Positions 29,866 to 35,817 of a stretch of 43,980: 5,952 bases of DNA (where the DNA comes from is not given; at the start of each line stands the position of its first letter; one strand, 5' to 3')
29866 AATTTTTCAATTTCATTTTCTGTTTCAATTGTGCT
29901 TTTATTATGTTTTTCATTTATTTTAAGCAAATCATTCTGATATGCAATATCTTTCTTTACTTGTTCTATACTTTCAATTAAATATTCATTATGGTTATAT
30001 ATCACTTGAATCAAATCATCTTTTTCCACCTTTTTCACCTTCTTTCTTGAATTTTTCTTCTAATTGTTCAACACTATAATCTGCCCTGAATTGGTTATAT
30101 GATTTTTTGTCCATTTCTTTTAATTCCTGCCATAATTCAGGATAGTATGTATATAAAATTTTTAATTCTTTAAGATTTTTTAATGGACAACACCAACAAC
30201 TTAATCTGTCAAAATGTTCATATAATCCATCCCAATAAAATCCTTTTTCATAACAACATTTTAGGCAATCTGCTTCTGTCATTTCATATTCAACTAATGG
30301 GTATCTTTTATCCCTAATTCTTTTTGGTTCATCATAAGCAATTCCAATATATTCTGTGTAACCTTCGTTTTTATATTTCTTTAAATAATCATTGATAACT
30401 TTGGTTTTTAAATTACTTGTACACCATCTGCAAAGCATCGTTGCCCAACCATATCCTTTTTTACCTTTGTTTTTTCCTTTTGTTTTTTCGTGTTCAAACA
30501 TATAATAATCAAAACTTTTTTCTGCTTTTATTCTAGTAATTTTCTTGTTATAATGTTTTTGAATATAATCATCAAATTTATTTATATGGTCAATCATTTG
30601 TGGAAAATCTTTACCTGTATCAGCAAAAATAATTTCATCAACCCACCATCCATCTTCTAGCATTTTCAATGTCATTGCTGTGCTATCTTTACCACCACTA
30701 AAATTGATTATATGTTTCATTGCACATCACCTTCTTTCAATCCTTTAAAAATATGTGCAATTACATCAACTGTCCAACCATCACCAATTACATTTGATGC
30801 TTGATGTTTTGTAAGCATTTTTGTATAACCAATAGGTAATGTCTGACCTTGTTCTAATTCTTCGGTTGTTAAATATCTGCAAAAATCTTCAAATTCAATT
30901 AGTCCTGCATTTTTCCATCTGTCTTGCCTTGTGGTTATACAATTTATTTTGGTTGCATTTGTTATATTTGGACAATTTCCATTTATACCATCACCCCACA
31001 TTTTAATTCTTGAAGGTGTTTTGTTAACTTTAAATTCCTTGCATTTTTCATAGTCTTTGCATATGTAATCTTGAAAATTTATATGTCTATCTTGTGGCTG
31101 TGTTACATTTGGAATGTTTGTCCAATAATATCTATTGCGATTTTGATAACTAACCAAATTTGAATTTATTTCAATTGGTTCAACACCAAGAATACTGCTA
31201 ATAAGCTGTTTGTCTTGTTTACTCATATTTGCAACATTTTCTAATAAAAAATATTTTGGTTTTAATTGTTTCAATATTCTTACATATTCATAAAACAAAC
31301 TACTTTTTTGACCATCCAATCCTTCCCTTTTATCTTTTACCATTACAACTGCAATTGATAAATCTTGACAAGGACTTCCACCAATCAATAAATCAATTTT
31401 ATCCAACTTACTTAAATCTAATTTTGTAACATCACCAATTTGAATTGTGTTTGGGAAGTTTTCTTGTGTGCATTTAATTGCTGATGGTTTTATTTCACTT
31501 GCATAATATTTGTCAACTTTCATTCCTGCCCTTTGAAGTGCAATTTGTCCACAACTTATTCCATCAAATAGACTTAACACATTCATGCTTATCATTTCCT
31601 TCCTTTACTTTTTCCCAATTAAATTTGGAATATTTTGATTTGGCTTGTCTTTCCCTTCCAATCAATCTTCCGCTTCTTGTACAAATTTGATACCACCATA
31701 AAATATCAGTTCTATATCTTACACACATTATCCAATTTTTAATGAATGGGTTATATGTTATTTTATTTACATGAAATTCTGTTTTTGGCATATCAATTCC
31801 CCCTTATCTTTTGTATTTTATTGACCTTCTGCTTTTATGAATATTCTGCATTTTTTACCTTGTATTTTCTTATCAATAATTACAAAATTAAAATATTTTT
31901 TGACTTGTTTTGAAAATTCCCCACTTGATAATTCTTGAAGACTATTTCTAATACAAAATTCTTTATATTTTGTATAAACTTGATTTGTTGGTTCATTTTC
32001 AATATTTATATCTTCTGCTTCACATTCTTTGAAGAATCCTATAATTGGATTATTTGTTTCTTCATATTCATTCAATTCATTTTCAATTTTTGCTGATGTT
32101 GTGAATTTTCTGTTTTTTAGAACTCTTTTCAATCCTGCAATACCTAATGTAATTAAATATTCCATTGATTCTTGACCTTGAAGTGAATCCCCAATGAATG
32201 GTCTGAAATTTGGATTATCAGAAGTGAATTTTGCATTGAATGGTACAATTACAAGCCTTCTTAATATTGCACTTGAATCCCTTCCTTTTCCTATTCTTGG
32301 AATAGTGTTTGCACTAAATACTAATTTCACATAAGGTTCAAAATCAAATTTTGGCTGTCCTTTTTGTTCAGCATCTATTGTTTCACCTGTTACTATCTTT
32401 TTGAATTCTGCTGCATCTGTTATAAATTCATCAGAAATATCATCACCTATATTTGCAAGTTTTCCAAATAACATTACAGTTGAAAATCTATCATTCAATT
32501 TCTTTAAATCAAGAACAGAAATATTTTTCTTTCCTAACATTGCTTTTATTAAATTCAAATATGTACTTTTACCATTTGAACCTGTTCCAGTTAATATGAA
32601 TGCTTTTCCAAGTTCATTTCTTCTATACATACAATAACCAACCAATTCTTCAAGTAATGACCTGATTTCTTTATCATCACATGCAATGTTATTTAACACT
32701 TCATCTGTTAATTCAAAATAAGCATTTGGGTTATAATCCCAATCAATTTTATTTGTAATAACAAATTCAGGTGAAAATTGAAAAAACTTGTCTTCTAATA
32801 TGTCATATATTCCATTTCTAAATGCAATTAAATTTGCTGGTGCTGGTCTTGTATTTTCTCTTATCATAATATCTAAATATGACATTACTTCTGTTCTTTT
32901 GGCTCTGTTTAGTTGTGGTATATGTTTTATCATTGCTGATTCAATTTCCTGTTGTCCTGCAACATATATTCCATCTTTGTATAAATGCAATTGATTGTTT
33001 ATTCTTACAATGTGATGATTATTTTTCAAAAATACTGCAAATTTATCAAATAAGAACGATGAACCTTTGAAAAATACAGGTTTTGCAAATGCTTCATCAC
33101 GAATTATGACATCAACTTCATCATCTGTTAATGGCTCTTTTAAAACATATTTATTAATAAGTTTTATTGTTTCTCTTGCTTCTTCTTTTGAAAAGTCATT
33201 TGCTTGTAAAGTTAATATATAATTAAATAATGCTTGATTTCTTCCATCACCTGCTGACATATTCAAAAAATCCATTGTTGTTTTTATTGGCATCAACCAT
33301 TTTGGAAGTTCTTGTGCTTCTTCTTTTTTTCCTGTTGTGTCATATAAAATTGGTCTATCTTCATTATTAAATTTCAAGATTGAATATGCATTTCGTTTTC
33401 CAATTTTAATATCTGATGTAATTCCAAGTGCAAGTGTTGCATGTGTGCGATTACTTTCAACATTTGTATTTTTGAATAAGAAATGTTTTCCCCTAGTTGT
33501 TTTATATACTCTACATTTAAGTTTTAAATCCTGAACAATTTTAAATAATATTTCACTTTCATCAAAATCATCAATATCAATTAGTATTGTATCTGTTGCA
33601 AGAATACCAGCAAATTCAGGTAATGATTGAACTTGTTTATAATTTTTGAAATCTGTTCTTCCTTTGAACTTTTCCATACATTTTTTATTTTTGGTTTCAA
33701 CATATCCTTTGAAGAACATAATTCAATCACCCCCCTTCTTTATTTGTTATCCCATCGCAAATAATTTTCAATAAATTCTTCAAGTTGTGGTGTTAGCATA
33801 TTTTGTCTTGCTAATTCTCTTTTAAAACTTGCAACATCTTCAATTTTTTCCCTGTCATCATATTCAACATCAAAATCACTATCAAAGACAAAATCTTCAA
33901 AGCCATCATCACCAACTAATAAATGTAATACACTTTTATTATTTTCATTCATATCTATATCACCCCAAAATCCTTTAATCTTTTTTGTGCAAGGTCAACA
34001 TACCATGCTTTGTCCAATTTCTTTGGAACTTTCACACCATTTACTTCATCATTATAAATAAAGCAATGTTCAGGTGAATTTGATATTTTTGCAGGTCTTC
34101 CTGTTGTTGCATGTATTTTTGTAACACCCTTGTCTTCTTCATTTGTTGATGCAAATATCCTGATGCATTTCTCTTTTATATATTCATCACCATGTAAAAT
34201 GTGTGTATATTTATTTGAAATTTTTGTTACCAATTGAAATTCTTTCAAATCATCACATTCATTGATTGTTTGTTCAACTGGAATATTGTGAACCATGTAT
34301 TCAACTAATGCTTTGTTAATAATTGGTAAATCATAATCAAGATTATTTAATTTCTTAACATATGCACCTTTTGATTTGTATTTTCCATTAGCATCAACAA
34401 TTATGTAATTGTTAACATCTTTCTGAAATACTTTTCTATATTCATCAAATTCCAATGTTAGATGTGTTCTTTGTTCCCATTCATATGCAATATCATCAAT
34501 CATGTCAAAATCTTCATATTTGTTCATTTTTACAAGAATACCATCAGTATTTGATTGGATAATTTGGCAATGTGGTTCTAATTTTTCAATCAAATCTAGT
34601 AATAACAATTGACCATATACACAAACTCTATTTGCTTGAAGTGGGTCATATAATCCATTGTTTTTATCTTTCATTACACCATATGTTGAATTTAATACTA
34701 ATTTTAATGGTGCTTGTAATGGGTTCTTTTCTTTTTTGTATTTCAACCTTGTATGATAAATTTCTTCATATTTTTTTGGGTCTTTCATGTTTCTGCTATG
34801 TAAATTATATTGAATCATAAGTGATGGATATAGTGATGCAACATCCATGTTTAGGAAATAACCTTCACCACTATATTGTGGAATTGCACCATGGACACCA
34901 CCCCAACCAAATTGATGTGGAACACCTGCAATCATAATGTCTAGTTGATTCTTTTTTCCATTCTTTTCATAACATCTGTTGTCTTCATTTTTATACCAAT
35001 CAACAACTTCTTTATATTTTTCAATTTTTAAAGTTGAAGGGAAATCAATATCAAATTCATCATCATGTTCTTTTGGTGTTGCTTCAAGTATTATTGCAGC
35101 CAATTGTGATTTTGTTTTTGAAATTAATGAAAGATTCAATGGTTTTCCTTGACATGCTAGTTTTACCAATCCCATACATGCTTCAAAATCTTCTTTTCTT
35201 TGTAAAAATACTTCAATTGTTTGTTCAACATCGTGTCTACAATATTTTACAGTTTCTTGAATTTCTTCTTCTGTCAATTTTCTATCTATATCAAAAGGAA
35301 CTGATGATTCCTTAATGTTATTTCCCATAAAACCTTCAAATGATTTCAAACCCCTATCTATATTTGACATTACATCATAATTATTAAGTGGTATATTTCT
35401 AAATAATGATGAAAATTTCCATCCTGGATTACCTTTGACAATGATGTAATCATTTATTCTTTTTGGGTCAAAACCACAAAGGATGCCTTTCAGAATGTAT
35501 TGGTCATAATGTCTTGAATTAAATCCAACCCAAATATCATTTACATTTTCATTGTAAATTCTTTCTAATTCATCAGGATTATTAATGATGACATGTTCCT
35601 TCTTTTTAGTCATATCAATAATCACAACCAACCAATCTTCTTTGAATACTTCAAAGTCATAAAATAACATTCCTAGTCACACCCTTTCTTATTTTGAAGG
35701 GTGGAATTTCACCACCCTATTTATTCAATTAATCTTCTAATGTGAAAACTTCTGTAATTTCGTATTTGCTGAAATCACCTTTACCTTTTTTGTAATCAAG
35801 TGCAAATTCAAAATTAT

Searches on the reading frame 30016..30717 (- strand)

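Call 109: search_protein_families(library=pfam, proteins=[window:30016-30717:-], max_evalue=0.01)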
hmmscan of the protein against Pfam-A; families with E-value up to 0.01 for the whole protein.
window:30016-30717:- (233 aa): 1 family
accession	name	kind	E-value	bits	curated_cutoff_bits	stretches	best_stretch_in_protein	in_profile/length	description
PF01507.26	PAPS_reduct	-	1e-07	32.6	22.5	1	2-118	2-102/175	Phosphoadenosine phosphosulfate reductase domain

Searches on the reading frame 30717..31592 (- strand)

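Call 109: search_protein_families(library=pfam, proteins=[window:30717-31592:-], max_evalue=0.01)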
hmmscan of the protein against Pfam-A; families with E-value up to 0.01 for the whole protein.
window:30717-31592:- (291 aa): 1 family
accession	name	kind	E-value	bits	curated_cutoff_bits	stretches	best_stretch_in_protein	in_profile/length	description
PF00145.23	DNA_methylase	-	2.8e-37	129.3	22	1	3-129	1-120/324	C-5 cytosine-specific DNA methylase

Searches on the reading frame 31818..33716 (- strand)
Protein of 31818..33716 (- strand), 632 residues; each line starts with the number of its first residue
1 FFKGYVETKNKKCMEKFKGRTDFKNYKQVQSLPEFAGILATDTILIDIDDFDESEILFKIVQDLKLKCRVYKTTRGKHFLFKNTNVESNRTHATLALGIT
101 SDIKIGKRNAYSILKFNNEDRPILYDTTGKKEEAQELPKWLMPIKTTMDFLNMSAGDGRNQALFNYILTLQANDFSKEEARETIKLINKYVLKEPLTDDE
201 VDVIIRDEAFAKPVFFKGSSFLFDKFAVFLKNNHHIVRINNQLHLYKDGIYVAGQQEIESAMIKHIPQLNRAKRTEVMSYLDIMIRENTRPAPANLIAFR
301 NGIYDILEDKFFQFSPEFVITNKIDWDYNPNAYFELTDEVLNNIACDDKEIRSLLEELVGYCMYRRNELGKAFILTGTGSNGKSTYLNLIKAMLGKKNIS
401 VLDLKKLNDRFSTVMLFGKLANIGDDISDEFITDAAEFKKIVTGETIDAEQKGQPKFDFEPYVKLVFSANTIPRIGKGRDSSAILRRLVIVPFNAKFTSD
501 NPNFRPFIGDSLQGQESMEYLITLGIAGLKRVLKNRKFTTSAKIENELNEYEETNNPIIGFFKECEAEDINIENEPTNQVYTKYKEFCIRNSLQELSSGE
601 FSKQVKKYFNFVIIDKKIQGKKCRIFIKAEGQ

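Call 108: search_solved_structures(query=window:31818-33716:-, max_evalue=1)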
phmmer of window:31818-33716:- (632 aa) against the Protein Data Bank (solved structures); distinct sequences matched with E-value up to 1: 1.
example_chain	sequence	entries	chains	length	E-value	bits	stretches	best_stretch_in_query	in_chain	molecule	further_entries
7ola_A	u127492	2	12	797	1.8e-40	142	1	243-609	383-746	DNA primase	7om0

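Call 109: search_protein_families(library=pfam, proteins=[window:31818-33716:-], max_evalue=0.01)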
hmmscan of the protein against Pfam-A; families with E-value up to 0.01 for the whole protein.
window:31818-33716:- (632 aa): 4 families
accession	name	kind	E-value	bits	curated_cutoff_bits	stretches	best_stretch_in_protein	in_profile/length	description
PF19263.5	DUF5906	-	8.2e-22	78.4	27.6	1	375-480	1-108/114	Family of unknown function (DUF5906)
PF08706.16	D5_N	-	3.3e-10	40.8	22.4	1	243-357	52-142/145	D5 N terminal like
PF03288.22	Pox_D5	-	1.6e-07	32.1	21.4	1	553-611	1-59/86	Poxvirus D5 protein-like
PF02257.21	RFX_DNA_binding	-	0.00038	21.5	27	1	576-610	21-55/79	RFX DNA-binding domain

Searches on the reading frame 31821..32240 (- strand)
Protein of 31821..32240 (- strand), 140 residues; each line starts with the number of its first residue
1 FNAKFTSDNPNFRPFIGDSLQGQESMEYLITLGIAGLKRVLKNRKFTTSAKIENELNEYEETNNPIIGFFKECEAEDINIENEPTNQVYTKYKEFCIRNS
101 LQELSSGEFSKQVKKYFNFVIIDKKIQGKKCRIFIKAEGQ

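Call 119: search_solved_structures(query=window:31821-32240:-, max_evalue=10, show_alignments=2)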
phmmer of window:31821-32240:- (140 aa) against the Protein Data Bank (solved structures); distinct sequences matched with E-value up to 10: 1.
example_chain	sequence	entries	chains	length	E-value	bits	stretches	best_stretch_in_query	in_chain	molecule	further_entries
7ola_A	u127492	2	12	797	4.5e-05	26.7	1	1-117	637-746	DNA primase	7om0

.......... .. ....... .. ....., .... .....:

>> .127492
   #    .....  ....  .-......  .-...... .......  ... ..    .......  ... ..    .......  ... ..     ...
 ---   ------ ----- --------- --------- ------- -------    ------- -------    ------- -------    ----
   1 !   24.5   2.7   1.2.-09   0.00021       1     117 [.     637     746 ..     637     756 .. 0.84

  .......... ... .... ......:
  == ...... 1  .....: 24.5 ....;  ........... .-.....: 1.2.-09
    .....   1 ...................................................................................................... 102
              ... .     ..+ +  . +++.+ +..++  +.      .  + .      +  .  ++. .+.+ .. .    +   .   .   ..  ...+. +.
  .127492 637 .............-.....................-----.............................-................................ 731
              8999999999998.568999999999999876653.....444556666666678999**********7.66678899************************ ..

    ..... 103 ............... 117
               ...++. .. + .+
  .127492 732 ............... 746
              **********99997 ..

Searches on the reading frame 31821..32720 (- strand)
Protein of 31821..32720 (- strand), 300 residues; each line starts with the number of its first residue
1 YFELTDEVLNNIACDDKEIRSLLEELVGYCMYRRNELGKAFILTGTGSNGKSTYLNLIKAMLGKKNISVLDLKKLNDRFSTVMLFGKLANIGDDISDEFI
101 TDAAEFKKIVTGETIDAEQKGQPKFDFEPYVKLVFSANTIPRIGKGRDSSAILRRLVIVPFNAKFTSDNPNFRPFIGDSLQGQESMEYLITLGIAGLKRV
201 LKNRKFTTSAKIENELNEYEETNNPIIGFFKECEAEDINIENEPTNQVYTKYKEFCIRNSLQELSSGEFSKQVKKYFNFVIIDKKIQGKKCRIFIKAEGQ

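Call 111: find_related_loci(query=A7, collection=metagenome_contigs, flank=8000)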
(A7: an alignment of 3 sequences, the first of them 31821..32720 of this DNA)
Query A7 (300 aa) in metagenome_contigs; peptide patterns used: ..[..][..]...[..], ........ (x = any residue, [..] = any of these).
600 stretches matched a pattern (row limit reached: there are more); 518 encode a relative of the query (tblastn E <= 1e-3); the best 80 are kept; 80 distinct loci.
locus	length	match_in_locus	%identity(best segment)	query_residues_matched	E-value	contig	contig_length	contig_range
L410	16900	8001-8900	100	1-300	0e+0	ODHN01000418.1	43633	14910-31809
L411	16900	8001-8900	100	1-300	0e+0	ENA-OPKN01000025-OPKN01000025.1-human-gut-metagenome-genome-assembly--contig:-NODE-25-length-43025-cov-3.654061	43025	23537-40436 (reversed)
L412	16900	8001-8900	92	1-300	1e-180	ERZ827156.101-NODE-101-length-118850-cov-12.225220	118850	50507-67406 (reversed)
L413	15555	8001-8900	91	1-300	3e-180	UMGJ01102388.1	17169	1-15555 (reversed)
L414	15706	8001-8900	91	1-300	2e-180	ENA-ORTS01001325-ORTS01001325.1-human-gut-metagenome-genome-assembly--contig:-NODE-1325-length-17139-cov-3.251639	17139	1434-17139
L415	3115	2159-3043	75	1-295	2e-154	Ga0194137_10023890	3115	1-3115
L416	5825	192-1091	73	1-298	2e-147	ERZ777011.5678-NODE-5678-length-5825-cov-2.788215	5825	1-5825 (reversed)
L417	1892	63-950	70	1-296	7e-148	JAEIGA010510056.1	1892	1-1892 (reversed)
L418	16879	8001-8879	68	1-295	5e-134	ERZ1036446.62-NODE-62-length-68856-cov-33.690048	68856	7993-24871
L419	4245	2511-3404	67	1-298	3e-133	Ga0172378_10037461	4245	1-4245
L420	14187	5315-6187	66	5-295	2e-129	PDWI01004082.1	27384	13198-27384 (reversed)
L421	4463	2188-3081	62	1-298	7e-130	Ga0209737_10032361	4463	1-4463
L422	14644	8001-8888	61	1-298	2e-127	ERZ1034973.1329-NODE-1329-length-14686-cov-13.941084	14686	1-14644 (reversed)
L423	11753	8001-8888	61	1-298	2e-127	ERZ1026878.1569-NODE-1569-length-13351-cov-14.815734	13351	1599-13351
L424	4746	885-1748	64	5-294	1e-127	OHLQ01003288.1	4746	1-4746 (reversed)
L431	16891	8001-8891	61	1-299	5e-123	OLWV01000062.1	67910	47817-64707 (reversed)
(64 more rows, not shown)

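Call 124: find_homologous_proteins(query=L431:2184-3983:+, max_evalue=1e-150)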
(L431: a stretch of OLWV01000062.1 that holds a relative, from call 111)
Query L431:2184-3983:+ (600 aa): 3952 proteins with E <= 1e-150 among 8000 candidates; the best 120 are listed.
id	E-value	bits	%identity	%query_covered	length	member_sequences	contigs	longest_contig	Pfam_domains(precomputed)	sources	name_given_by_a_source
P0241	0.0e+0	1360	99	100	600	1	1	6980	PF12705.14,PF13479.13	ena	-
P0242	0.0e+0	1351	98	100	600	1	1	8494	PF12705.14,PF13479.13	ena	-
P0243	0.0e+0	1327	100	97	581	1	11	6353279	PF12705.14,PF13479.13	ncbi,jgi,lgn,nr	ncbi:ATP-binding protein [Enterocloster asparagiformis]|jgi:phage nucleotide-binding protein|nr:ATP-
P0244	0.0e+0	1324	100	97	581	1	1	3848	PF12705.14,PF13479.13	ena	-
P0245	0.0e+0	1322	100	97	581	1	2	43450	PF13479.13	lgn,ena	-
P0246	0.0e+0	1320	96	100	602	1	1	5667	PF12705.14,PF13479.13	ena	-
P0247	0.0e+0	1320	99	97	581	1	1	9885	PF12705.14,PF13479.13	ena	-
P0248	0.0e+0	1319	99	97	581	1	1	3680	PF12705.14,PF13479.13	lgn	-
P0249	0.0e+0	1318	99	97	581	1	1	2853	PF12705.14,PF13479.13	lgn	-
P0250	0.0e+0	1316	99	97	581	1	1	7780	PF12705.14,PF13479.13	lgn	-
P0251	0.0e+0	1313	99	97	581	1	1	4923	PF12705.14,PF13479.13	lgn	-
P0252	0.0e+0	1313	99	97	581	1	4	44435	PF12705.14,PF13479.13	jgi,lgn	jgi:phage nucleotide-binding protein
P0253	0.0e+0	1312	99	97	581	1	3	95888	PF12705.14,PF13479.13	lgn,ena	-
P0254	0.0e+0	1312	99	97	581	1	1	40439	PF12705.14,PF13479.13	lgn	-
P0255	0.0e+0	1312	98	97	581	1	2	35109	PF12705.14,PF13479.13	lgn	-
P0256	0.0e+0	1312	100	96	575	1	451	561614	PF13479.13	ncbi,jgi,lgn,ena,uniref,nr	ncbi:putative phage nucleotide-binding protein [[Clostridium] asparagiforme DSM 15981]|uniref:Putati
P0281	0.0e+0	1309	98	97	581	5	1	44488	PF12705.14,PF13479.13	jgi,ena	jgi:phage nucleotide-binding protein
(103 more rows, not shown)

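Call 125: find_encoding_contigs(protein=P0245, flank=10000, max_places=1)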
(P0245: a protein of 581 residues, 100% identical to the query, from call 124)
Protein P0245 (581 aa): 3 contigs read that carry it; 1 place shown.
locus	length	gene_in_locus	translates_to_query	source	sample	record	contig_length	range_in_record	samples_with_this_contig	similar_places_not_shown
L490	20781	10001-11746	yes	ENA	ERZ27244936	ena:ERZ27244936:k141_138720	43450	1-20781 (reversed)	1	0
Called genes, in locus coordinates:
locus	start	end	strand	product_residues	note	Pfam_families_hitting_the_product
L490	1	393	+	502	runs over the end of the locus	PF09903:DUF2130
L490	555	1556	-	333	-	PF00589:Phage_integrase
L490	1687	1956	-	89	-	-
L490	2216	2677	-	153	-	-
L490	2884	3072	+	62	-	-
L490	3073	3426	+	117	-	PF10263:SprT-like (weak)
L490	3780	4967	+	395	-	PF01507:PAPS_reduct (weak)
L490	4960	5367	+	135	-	PF18789:DarA_C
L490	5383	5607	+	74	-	PF05339:DUF739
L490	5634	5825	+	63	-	-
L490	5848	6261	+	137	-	PF12844:HTH_19 (weak), PF13560:HTH_31 (weak), PF01381:HTH_3, PF13443:HTH_26 (weak)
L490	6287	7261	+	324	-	PF24703:DUF7666, PF01469:Pentapeptide_2 (weak)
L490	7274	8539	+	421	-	PF00176:SNF2-rel_dom, PF00271:Helicase_C (weak)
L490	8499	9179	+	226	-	PF01464:SLT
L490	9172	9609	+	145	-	-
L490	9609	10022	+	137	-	-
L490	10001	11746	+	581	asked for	PF13479:AAA_24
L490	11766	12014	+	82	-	-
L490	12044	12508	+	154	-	PF05037:DUF669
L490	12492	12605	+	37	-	-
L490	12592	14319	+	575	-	PF00136:DNA_pol_B (faint)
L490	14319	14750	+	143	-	-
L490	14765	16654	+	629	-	PF08706:D5_N, PF19263:DUF5906, PF03288:Pox_D5 (weak)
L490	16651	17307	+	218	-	-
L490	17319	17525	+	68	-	-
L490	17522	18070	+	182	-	-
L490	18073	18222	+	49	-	-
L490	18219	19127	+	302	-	PF03747:ADP_ribosyl_GH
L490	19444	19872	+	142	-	-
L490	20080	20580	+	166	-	PF03592:Terminase_2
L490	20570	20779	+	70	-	?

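Call 129: find_encoding_contigs(protein=P0281, flank=10000, max_places=1)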
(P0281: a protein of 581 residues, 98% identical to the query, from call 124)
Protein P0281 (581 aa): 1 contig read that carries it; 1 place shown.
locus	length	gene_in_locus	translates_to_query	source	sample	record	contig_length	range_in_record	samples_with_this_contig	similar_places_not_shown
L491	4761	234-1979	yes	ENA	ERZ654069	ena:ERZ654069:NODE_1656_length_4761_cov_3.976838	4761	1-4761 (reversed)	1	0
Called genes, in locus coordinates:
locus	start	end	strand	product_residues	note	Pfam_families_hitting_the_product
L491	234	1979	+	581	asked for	PF12705:PDDEXK_1 (faint), PF13479:AAA_24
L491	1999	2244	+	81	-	-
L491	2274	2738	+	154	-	PF05037:DUF669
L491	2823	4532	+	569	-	-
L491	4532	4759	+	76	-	?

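Call 130: find_encoding_contigs(protein=P0256, flank=10000, max_places=2)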
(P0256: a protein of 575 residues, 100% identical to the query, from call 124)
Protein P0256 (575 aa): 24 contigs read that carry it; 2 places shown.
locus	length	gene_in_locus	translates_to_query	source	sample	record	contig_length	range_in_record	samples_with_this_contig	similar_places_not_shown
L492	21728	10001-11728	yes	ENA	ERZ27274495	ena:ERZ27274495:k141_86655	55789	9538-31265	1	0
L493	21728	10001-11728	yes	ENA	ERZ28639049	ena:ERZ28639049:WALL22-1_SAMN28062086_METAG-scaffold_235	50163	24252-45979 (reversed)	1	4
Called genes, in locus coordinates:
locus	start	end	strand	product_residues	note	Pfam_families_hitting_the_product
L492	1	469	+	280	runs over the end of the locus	-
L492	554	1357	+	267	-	PF19808:DUF6291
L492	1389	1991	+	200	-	PF00004:AAA (weak)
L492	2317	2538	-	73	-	-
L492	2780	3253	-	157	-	-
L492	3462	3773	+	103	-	-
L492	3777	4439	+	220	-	PF10263:SprT-like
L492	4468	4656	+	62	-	-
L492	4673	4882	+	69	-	PF18789:DarA_C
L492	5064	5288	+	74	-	PF05339:DUF739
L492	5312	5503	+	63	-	-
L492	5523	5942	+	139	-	PF04814:HNF-1_N (faint), PF12844:HTH_19, PF13560:HTH_31 (weak), PF01381:HTH_3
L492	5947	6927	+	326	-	PF24703:DUF7666, PF01469:Pentapeptide_2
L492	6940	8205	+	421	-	PF00176:SNF2-rel_dom, PF00271:Helicase_C (weak)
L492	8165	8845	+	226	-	PF01464:SLT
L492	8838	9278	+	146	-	-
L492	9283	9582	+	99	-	-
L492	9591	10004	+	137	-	-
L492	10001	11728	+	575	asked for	PF13479:AAA_24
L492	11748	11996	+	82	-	-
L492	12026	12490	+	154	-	PF05037:DUF669 (weak)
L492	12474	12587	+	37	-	-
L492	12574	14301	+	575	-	PF00136:DNA_pol_B (faint)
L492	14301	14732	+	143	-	-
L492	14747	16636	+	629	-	PF08706:D5_N, PF19263:DUF5906, PF03288:Pox_D5 (weak)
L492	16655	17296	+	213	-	-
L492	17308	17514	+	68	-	-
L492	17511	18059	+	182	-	-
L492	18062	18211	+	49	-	-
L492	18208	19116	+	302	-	PF03747:ADP_ribosyl_GH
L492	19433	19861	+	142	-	-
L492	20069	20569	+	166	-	PF03592:Terminase_2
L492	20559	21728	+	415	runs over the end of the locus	PF04466:Terminase_3, PF17288:Terminase_3C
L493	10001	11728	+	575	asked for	PF13479:AAA_24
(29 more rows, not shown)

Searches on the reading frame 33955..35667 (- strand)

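Call 109: search_protein_families(library=pfam, proteins=[window:33955-35667:-], max_evalue=0.01)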
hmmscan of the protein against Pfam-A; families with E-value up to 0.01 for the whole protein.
window:33955-35667:- (570 aa): 1 family
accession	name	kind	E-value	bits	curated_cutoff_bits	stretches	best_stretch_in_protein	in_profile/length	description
PF00136.26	DNA_pol_B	-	1.3e-05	24.7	23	0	272-299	61-88/453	DNA polymerase family B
